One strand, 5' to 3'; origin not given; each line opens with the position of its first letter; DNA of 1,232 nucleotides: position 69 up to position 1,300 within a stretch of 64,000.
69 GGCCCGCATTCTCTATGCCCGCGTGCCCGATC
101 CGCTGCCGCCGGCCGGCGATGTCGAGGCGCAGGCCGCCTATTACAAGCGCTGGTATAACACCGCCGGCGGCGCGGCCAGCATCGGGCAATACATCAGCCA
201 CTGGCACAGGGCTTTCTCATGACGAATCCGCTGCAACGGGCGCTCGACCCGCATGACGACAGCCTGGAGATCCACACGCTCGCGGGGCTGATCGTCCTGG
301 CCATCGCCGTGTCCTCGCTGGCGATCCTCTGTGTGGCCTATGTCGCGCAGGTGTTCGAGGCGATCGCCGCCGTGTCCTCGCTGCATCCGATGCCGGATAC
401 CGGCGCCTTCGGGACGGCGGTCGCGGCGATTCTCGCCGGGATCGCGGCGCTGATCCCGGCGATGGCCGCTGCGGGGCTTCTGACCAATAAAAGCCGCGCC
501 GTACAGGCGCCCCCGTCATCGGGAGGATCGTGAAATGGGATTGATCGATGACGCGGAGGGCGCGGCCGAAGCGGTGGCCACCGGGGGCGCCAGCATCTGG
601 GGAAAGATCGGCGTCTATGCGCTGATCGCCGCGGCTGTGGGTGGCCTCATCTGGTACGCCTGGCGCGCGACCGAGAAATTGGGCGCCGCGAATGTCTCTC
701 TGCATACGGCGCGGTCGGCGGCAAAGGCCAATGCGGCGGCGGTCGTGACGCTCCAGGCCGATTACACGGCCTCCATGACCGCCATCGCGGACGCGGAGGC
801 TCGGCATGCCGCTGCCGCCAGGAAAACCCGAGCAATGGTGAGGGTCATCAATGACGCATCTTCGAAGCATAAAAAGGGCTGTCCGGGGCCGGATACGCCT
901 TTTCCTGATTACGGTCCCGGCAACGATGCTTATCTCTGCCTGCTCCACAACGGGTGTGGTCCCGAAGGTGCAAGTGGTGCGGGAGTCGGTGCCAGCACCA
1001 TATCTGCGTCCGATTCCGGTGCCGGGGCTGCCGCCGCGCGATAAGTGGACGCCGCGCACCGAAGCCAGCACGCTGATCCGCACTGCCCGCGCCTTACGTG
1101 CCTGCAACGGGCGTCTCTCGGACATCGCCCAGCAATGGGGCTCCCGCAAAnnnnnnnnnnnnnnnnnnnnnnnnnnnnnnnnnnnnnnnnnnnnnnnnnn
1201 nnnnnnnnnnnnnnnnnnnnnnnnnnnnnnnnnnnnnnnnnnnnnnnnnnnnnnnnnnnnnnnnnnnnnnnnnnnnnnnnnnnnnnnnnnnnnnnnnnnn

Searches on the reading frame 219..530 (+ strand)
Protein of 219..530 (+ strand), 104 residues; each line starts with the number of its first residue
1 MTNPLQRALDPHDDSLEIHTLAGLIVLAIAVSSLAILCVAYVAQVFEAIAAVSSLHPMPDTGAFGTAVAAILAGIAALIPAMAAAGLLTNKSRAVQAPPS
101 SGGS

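Call 31: search_protein_families(library=phrogs, proteins=[window:219-530:+], max_evalue=0.01)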
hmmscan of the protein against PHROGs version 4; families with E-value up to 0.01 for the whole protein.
window:219-530:+ (104 aa): 0 families

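Call 42: search_protein_families(library=pfam, proteins=[window:219-530:+], max_evalue=0.001)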
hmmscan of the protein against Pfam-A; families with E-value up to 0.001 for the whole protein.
window:219-530:+ (104 aa): 0 families

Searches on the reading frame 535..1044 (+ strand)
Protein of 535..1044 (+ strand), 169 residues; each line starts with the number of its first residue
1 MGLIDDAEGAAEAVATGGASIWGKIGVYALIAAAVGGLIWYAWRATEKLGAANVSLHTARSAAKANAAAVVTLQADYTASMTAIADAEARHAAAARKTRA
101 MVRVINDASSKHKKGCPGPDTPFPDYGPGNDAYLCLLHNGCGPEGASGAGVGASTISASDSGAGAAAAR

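Call 11: find_encoding_contigs(protein=window:535-1044:+, flank=10000, max_places=6)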
Protein window:535-1044:+ (169 aa): 13 contigs read that carry it; 6 places shown.
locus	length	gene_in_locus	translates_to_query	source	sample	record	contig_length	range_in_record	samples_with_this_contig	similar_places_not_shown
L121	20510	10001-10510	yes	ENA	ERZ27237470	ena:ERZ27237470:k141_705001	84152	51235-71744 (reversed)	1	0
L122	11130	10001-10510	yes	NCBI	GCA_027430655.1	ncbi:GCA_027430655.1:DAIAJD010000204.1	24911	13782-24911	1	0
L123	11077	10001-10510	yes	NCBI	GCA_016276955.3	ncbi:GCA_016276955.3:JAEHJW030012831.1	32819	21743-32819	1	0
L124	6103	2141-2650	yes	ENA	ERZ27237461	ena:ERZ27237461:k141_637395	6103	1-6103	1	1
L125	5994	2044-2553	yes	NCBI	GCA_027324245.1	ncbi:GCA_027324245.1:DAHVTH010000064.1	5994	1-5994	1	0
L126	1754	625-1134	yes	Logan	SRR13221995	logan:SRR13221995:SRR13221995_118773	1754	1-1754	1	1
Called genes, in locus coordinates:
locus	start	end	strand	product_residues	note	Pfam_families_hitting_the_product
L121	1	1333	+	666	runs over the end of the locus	PF18013:Phage_lysozyme2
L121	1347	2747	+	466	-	PF07157:DNA_circ_N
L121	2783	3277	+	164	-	-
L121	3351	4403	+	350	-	PF21683:GpP-like_1st, PF05954:Phage_GPD, PF22255:Gp44-like_2nd, PF21929:GpP_4th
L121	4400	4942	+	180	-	PF06890:Phage_Mu_Gp45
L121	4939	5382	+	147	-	PF07409:GP46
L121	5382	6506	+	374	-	PF04865:Baseplate_J, PF26078:Baseplate_J_M, PF26079:Baseplate_J_C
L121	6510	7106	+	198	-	PF10076:Phage_Mu_Gp48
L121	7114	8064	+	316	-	-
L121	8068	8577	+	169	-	-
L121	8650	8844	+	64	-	-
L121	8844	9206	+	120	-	PF06210:DUF1003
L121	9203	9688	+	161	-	-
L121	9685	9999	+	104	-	-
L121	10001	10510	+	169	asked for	-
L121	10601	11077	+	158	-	-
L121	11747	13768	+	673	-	PF01464:SLT, PF27553:SLT_superhelical (weak)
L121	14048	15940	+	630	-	PF00920:ILVD_EDD_N, PF24877:ILV_EDD_C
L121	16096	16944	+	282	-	PF01814:Hemerythrin, PF00072:Response_reg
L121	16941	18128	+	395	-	-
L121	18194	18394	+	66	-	PF00403:HMA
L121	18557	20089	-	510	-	PF04715:, PF00425:Chorismate_bind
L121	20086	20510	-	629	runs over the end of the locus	PF13623:SurA_N_2, PF13624:SurA_N_3, PF13616:Rotamase_3 (faint), PF13145:Rotamase_2, PF00639:Rotamase (faint)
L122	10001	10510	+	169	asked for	-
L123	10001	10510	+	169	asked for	-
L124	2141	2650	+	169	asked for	-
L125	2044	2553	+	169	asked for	-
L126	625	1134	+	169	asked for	-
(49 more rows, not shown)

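Call 26: find_related_loci(query=L121:5382-6503:+, collection=viral_contigs, flank=10000)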
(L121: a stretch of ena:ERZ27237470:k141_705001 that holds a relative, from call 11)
Query L121:5382-6503:+ (374 aa) in viral_contigs; peptide patterns used: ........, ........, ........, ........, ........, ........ (x = any residue, [..] = any of these).
19 stretches matched a pattern; 2 encode a relative of the query (tblastn E <= 1e-3); 2 distinct loci.
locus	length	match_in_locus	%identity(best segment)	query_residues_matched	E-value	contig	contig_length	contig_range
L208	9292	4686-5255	33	3-198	1e-11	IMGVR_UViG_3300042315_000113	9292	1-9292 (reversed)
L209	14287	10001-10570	30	3-198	2e-10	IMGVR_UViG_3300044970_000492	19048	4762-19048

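Call 27: find_homologous_proteins(query=L121:2-1330:+, max_evalue=1e-20)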
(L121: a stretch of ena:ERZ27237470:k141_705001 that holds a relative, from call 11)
Query L121:2-1330:+ (443 aa): 58 proteins with E <= 1e-20 among 8000 candidates.
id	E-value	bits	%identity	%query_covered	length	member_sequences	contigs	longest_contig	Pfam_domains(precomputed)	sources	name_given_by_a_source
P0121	4.8e-277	937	100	100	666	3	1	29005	PF18013.7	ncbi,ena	-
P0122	6.9e-35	139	32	86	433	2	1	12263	PF18013.7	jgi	jgi:hypothetical protein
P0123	2.4e-33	134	30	89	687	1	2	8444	PF18013.7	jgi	-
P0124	5.4e-32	130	41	55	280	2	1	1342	PF18013.7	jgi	-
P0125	2.0e-31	128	41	42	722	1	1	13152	PF18013.7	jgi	jgi:hypothetical protein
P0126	2.9e-30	124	55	30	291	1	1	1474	PF01476.27,PF23473.2,PF18013.7,PF23577.2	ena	-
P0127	1.2e-27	115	52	30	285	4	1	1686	PF01476.27,PF23473.2,PF18013.7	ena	-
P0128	1.5e-27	115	51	33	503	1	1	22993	PF18013.7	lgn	-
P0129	1.9e-27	115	55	26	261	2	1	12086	PF01476.27,PF18013.7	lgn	-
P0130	1.7e-26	112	32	100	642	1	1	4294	PF18013.7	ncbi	-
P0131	2.2e-26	111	38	51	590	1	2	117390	PF18013.7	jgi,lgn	jgi:hypothetical protein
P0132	3.4e-26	111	54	28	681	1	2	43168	PF18013.7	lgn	-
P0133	6.8e-26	110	50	30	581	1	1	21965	PF18013.7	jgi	jgi:hypothetical protein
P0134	3.7e-25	107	35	60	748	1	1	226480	PF10145.15,PF18013.7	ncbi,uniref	ncbi:phage tail tip lysozyme [Acetobacter sp.]|uniref:phage tail tip lysozyme n=1 Tax=Acetobacter sp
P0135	3.7e-25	107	52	30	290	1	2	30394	PF01476.27,PF23473.2,PF18013.7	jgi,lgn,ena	-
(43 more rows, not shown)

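Call 28: find_encoding_contigs(protein=P0121, flank=10000, max_places=10)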
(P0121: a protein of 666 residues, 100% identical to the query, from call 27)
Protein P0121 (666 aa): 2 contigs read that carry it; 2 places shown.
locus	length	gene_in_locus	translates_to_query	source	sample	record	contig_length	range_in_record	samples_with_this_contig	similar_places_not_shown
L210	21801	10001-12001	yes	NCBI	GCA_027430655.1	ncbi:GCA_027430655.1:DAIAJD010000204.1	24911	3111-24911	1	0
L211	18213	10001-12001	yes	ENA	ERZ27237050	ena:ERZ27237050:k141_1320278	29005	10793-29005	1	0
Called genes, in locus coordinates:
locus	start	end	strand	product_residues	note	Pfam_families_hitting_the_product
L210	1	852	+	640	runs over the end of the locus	PF05876:GpA_ATPase, PF20454:GpA_nuclease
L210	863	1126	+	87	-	PF02831:gpW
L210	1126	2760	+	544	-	PF05136:Phage_portal_2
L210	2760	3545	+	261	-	PF25145:NfeD1b_N (weak), PF01343:Peptidase_S49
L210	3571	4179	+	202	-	-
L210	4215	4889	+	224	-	PF02924:HDPD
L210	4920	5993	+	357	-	PF03864:Phage_cap_E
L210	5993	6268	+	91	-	-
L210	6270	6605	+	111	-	PF05354:Phage_attach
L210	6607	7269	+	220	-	-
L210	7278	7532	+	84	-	PF10948:DUF2635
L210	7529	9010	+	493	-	PF04984:Phage_sheath_1, PF17482:Phage_sheath_1C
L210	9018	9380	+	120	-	PF10618:Tail_tube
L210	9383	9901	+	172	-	PF10109:Phage_TAC_7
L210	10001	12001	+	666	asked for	PF18013:Phage_lysozyme2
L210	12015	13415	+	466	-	PF07157:DNA_circ_N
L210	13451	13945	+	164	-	-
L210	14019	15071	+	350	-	PF21683:GpP-like_1st, PF05954:Phage_GPD, PF22255:Gp44-like_2nd, PF21929:GpP_4th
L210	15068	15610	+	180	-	PF06890:Phage_Mu_Gp45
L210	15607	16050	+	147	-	PF07409:GP46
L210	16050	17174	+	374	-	PF04865:Baseplate_J, PF26078:Baseplate_J_M, PF26079:Baseplate_J_C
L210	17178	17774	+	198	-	PF10076:Phage_Mu_Gp48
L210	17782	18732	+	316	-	-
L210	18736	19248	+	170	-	-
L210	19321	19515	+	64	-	-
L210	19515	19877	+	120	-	PF06210:DUF1003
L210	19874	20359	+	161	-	-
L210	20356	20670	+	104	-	-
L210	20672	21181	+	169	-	-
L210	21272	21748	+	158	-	-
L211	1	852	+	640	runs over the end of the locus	PF05876:GpA_ATPase, PF20454:GpA_nuclease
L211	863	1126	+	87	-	PF02831:gpW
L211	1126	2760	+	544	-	PF05136:Phage_portal_2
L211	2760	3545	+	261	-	PF25145:NfeD1b_N (weak), PF01343:Peptidase_S49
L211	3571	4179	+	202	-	-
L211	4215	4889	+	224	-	PF02924:HDPD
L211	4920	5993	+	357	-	PF03864:Phage_cap_E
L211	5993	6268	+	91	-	-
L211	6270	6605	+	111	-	PF05354:Phage_attach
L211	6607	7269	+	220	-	-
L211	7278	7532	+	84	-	PF10948:DUF2635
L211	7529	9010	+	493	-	PF04984:Phage_sheath_1, PF17482:Phage_sheath_1C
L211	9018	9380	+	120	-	PF10618:Tail_tube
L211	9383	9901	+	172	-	PF10109:Phage_TAC_7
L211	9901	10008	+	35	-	-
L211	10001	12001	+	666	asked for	PF18013:Phage_lysozyme2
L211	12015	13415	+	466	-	PF07157:DNA_circ_N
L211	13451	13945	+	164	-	-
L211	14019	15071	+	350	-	PF21683:GpP-like_1st, PF05954:Phage_GPD, PF22255:Gp44-like_2nd, PF21929:GpP_4th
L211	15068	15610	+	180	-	PF06890:Phage_Mu_Gp45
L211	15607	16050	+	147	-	PF07409:GP46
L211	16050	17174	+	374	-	PF04865:Baseplate_J, PF26078:Baseplate_J_M, PF26079:Baseplate_J_C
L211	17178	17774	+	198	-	PF10076:Phage_Mu_Gp48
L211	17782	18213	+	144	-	?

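Call 29: find_homologous_proteins(query=L211:1-849:+, max_evalue=1e-40)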
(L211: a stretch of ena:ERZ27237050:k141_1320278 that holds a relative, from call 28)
Query L211:1-849:+ (283 aa): 10 proteins with E <= 1e-40 among 3483 candidates.
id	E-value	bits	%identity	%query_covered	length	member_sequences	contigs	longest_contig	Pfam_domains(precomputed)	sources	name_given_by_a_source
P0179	5.6e-100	353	57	93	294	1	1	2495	PF20454.5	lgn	-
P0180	1.1e-87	312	57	89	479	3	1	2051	PF05876.19,PF20454.5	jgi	jgi:phage terminase large subunit GpA-like protein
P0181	6.4e-68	247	43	98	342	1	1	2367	PF20454.5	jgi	jgi:phage terminase large subunit GpA-like protein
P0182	2.7e-67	245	44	99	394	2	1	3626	PF20454.5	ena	-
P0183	1.2e-65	240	54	73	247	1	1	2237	PF20454.5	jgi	jgi:phage terminase large subunit GpA-like protein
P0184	3.5e-60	222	46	84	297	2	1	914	PF20454.5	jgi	-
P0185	6.7e-57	211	48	80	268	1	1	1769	PF20454.5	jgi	jgi:phage terminase large subunit GpA-like protein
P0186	3.3e-55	206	54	66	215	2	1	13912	PF20454.5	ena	-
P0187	1.8e-42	164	45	62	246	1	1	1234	PF20454.5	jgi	jgi:phage terminase large subunit GpA-like protein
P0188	3.4e-41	160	54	54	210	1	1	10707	PF20454.5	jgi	jgi:phage terminase large subunit GpA-like protein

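Call 30: search_dna_similar(query=L210:1126-2757:+, collection=phages, mode=protein, max_rows=15)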
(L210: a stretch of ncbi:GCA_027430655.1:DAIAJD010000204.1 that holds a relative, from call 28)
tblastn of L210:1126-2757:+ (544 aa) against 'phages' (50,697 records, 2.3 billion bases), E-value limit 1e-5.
Records with a match: 658; places in all: 664; records where one place covers at least 80% of the query: 573.
Best place of each record, by identity: 60-80% 3; <60% 655.
By first word of the organism name: Escherichia 112; Salmonella 92; Pseudomonas 58; Vibrio 44; Rhodobacter 39; Klebsiella 25; Ralstonia 23; Proteus 21; Aeromonas 20; Xanthomonas 15; and 63 more.
By host as written in the record: - 93; Rhodobacter capsulatus YW1 39; Escherichia coli 39; Pseudomonas aeruginosa 32; Salmonella enterica subsp. enterica serovar Typhimurium 25; Ralstonia solanacearum 21; Salmonella enterica 17; Proteus mirabilis 15; and 212 more.
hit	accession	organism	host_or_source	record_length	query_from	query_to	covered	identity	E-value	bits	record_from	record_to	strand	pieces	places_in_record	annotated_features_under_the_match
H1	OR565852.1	Citrobacter phage phiNP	Citrobacter rodentium DBS100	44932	31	529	92%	66.2%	0e+0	689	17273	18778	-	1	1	por: portal protein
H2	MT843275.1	Serratia phage vB_SspM_BZS1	Serratia sp. OS31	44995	31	544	94%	62.7%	0e+0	687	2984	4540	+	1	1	portal protein | head-tail preconnector protease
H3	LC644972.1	Acetobacter phage phiAP1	Acetobacter pasteurianus NBRC 109446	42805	31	544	94%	61.4%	0e+0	658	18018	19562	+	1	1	phage portal protein | phage protein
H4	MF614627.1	Sinorhizobium phage phi2LM21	Sinorhizobium sp. LM21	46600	33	525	91%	36.9%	3e-90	309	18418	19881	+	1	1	portal protein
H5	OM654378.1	Pararheinheimera phage vB_PsoM_KLER1-1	Pararheinheimera soli strain KR2-1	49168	33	537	93%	35.9%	3e-85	294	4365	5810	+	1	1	portal protein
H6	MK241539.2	Alteromonas phage P24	Alteromonas macleodii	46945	35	544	94%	33.8%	2e-76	269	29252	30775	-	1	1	portal protein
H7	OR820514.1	Xanthomonas phage AhaSv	Xanthomonas campestris pv. campestris ...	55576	33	523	90%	34.5%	3e-76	268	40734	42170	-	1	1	portal protein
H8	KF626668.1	Xylella phage Salvo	Xylella fastidiosa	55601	33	523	90%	34.5%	3e-76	268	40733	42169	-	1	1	portal protein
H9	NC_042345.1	Xylella phage Salvo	Xylella fastidiosa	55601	33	523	90%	34.5%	3e-76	268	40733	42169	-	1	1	portal protein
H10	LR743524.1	Xylella phage Bacata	Phage obtained on X. albilineans after ...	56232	33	523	90%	34.5%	4e-76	268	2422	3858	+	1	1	Phage portal protein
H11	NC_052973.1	Xylella phage Bacata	Phage obtained on X. albilineans after ...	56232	33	523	90%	34.5%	4e-76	268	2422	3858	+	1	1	portal protein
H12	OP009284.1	Rhodobacter phage RcPeripeteia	Rhodobacter capsulatus YW1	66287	31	524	91%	34.3%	2e-73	260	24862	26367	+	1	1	portal protein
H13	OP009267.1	Rhodobacter phage RcBigEagle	Rhodobacter capsulatus YW1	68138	31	524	91%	34.1%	2e-73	260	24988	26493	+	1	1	portal protein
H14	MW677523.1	Rhodobacter phage RcRios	Rhodobacter capsulatus YW1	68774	31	524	91%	34.1%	2e-73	259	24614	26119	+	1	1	26: portal protein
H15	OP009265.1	Rhodobacter phage RcAqua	Rhodobacter capsulatus YW1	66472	31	524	91%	34.1%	3e-73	259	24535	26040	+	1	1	portal protein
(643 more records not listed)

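Call 31: search_protein_families(library=phrogs, proteins=[L121:8068-8574:+, L121:8650-8841:+, L121:8844-9203:+, L121:9203-9685:+, window:535-1041:+], max_evalue=0.01)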
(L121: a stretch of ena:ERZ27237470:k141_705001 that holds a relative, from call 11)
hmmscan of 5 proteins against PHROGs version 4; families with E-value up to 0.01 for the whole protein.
L121:8068-8574:+ (169 aa): 1 family
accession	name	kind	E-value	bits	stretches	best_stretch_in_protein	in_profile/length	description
phrog_1348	-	tail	1.1e-17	65.5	1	65-168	69-175/224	tail fiber protein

L121:8650-8841:+ (64 aa): 0 families

L121:8844-9203:+ (120 aa): 0 families

L121:9203-9685:+ (161 aa): 1 family
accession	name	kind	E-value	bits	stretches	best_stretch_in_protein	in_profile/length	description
phrog_3108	-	unknown function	6.6e-41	140.7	1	6-159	2-155/160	-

window:535-1041:+ (169 aa): 2 families
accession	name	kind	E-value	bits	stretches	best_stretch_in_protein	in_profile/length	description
phrog_214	-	lysis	7.8e-07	30.1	1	27-109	11-93/176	Rz-like spanin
phrog_739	-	lysis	0.0039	18.4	1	26-106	9-86/122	Rz-like spanin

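Call 42: search_protein_families(library=pfam, proteins=[L121:9203-9685:+], max_evalue=0.001)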
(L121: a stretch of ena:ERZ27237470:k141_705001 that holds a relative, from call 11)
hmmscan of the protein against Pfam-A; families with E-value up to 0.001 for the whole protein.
L121:9203-9685:+ (161 aa): 0 families

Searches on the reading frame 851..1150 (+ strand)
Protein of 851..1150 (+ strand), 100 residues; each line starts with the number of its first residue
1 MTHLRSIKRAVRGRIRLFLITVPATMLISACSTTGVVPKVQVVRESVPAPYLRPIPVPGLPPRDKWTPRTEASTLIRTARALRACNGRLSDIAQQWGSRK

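Call 31: search_protein_families(library=phrogs, proteins=[window:851-1150:+], max_evalue=0.01)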
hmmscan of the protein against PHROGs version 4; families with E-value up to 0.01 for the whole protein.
window:851-1150:+ (100 aa): 1 family
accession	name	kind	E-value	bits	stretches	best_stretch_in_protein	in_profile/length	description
phrog_456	-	lysis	1.1e-09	38.8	1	19-94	14-85/102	Rz-like spanin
